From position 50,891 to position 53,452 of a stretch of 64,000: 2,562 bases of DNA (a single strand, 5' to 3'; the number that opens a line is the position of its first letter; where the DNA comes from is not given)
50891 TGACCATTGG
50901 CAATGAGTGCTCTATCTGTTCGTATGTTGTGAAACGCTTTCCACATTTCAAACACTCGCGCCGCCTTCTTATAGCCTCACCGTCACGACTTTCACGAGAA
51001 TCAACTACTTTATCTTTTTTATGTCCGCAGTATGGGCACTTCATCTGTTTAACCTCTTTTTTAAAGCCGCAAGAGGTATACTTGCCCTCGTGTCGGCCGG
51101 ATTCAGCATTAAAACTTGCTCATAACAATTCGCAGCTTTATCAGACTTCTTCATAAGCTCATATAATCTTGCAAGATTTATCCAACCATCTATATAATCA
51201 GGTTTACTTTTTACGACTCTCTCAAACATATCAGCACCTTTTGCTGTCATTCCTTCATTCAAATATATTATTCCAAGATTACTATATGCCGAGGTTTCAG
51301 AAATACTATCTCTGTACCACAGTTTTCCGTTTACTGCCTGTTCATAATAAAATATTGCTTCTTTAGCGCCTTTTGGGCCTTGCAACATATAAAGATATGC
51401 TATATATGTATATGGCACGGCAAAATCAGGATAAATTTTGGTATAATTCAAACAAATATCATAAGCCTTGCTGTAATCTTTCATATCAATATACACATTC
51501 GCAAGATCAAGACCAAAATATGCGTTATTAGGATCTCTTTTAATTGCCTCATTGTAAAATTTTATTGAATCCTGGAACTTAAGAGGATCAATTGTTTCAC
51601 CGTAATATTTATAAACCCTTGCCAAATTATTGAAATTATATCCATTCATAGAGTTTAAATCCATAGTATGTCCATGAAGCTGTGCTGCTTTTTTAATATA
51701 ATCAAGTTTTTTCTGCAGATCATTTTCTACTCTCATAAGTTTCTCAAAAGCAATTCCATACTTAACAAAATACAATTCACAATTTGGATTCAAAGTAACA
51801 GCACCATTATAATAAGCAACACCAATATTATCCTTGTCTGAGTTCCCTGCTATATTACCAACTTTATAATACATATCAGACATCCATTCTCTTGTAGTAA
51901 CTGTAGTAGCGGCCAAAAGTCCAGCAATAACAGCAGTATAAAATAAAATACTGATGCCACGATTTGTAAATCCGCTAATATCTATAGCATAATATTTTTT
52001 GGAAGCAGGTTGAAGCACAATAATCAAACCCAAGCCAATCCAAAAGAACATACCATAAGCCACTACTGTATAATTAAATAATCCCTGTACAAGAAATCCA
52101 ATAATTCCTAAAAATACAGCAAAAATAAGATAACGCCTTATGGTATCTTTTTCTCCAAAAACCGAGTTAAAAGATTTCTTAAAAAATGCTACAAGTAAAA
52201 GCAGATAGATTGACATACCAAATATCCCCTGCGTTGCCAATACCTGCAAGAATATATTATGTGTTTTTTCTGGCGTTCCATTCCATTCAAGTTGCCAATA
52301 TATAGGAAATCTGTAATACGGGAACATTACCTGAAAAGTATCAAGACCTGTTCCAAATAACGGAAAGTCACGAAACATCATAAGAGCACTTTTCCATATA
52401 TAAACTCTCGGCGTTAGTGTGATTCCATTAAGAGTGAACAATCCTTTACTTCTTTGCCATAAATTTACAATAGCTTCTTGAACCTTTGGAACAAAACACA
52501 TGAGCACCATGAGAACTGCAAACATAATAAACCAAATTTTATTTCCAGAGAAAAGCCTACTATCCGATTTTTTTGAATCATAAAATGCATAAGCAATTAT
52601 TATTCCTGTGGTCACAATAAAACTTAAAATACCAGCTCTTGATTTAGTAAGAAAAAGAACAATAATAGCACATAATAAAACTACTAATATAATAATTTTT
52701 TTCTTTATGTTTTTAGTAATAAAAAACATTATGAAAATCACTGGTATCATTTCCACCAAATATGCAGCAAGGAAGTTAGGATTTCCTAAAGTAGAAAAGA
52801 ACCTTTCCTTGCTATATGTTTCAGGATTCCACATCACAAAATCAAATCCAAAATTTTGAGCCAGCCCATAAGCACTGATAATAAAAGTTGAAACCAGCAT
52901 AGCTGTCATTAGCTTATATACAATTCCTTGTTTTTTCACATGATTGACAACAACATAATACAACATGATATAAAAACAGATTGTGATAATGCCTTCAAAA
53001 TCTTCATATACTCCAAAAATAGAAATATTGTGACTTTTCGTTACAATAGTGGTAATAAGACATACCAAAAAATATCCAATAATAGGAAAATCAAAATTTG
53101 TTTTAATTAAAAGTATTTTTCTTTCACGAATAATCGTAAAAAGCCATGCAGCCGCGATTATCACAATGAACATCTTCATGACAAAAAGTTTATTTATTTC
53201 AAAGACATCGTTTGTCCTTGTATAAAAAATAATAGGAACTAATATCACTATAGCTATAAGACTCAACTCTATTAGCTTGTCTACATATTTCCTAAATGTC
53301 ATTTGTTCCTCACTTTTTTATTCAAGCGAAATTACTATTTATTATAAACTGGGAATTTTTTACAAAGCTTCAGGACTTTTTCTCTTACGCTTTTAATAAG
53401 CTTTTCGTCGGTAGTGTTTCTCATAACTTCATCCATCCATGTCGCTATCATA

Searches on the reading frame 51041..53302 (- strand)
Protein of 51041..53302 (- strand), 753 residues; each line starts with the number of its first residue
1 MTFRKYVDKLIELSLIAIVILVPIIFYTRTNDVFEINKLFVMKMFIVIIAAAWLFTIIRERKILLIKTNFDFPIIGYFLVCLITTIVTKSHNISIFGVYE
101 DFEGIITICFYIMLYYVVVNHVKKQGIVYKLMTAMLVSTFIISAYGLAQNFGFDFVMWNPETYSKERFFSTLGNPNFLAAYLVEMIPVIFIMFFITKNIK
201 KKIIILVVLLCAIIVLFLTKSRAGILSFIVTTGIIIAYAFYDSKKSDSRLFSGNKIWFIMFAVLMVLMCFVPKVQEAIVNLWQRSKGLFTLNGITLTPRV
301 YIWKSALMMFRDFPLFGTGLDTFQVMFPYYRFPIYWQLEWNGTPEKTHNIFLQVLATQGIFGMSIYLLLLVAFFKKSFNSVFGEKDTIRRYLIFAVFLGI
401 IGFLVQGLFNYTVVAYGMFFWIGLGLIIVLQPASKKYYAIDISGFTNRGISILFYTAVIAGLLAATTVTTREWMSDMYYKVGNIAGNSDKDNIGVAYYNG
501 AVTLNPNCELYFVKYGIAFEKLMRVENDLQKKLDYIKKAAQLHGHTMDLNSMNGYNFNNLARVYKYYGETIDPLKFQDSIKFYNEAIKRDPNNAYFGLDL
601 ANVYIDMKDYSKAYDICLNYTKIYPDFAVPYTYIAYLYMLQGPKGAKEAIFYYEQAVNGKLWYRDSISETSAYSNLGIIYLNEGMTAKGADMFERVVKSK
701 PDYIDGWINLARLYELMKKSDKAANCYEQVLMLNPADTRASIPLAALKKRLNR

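Call 13: find_encoding_contigs(protein=window:51041-53302:-, flank=10000, max_places=1)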
Protein window:51041-53302:- (753 aa): 3 contigs read that carry it; 1 place shown.
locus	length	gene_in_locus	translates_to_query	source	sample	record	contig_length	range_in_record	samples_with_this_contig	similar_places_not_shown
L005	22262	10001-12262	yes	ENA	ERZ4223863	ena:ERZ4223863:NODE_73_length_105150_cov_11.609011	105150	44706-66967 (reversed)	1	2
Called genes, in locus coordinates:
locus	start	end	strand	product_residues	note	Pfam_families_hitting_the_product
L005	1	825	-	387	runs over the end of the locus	PF07690:MFS_1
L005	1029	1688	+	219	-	-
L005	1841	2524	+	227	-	PF04028:DUF374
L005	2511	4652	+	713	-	PF13328:HD_4, PF01966:HD, PF04607:RelA_SpoT, PF02824:TGS, PF19296:RelA_AH, PF28438:RelA_RIS, PF13291:ACT_4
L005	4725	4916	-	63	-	PF00830:Ribosomal_L28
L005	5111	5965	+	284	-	-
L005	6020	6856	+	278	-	PF00590:TP_methylase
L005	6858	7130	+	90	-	PF04232:SpoVS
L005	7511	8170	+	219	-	-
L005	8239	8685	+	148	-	PF02502:LacAB_rpiB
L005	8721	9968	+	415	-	PF00464:SHMT, PF00155:Aminotran_1_2 (weak)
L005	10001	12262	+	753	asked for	PF04932:Wzy_C, PF13181:TPR_8 (faint), PF13428:TPR_14 (faint), PF13431:TPR_17 (faint), PF13176:TPR_7 (faint), PF13424:TPR_12 (faint), PF00515:TPR_1 (weak), PF07719:TPR_2 (weak), +2 more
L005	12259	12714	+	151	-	PF22811:Zn_ribbon_NrdR, PF03477:ATP-cone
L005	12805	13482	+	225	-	-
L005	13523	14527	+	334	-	PF03255:ACCA, PF01039:Carboxyl_trans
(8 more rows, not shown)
